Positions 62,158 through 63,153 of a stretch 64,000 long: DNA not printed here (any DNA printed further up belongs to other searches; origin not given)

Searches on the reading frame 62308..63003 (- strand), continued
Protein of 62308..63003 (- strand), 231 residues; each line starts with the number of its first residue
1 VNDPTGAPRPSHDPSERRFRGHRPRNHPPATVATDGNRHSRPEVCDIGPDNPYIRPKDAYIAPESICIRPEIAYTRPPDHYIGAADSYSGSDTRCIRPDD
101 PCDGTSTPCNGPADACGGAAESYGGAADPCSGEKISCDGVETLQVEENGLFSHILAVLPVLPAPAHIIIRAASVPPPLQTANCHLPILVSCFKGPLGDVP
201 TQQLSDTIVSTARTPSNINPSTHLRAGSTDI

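Call 42: search_protein_families(library=ncbifam, proteins=[L074:1145-1753:-, window:62308-63003:-], max_evalue=10)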
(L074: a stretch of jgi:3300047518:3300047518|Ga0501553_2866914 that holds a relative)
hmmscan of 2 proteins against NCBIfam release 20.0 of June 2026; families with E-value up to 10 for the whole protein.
L074:1145-1753:- (202 aa): 19 families
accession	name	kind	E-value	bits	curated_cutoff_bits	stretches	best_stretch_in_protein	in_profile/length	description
NF011925.1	PRK15396.1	subfamily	8.8e-13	48.3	108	3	35-62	31-58/78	major outer membrane lipoprotein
NF040788.1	S-lay_SlaB_Mtsph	equivalog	2.4e-06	26.7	700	2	30-99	316-385/416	S-layer protein SlaB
NF053525.1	thylo_ssr2422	subfamily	1.7e-05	25.1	38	1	44-46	24-26/77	ssr2422 family thylakoid membrane protein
NF002572.0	PRK02224.1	equivalog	2.2e-05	22.9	1087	1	5-141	269-404/888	DNA double-strand break repair ATPase Rad50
NF045487.1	ASRP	equivalog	4.5e-05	22.2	300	1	19-156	153-290/593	archaea-specific SMC-related protein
NF041035.1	Rad50_Halo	equivalog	0.0013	17.1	1000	1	12-138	276-401/883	DNA double-strand break repair ATPase Rad50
TIGR02132.1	phaR_Bmeg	equivalog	0.0016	18.4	148.4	2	59-137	88-166/189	polyhydroxyalkanoic acid synthase subunit PhaR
NF038218.1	IcmG_DotF_IVB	equivalog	0.002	17.8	200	2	2-53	125-176/266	type IVB secretion system protein IcmG/DotF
NF010745.0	PRK14147.1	equivalog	0.0022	17.9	184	2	53-84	21-52/172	nucleotide exchange factor GrpE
TIGR02168.1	SMC_prok_B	equivalog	0.0022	15.8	567.35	1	5-146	690-830/1181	chromosome segregation protein SMC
TIGR02169.1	SMC_prok_A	equivalog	0.0058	14.4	729.4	1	3-145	339-482/1165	chromosome segregation protein SMC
NF006542.0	PRK09039.1-1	equivalog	0.0084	15.1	388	2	4-103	56-155/627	peptidoglycan -binding protein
NF006543.0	PRK09039.1-2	equivalog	0.021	14.6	305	1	4-119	57-172/350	peptidoglycan -binding protein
NF007428.1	PRK09973.1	equivalog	0.057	13.9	120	0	2-46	25-69/85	lipoprotein YqhH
NF033930.1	pneumo_PspA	exception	0.072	11.8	850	1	27-138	190-297/659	pneumococcal surface protein A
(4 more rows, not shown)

window:62308-63003:- (231 aa): 0 families

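Call 46: predict_structure(protein=window:62308-63003:-)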
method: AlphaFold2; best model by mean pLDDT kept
length: 231 residues; sequences in the alignment: 1
mean_pLDDT: 35.0   pTM: 0.20
mean pLDDT of the five models: 35.0, 28.3, 28.1, 27.6, 27.2
residues with pLDDT >= 90: 0; 70-90: 0; 50-70: 14; < 50: 217
segments of 3 or more residues with pLDDT < 50: 1-3, 19-22, 26-231
pLDDT, mean of each block of 10 residues (from residue 1): 52 50 45 38 32 31 25 26 26 32 35 34 30 28 31 40 40 40 40 40 33 31 26 30
secondary structure, 60 per line:
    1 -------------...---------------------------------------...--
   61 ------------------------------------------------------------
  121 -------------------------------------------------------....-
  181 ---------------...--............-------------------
elements in order: H176-179 H201-212

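Call 56: search_solved_structures(query=window:62308-63003:-, max_evalue=1)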
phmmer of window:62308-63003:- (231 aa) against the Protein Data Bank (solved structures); distinct sequences matched with E-value up to 1: 0.
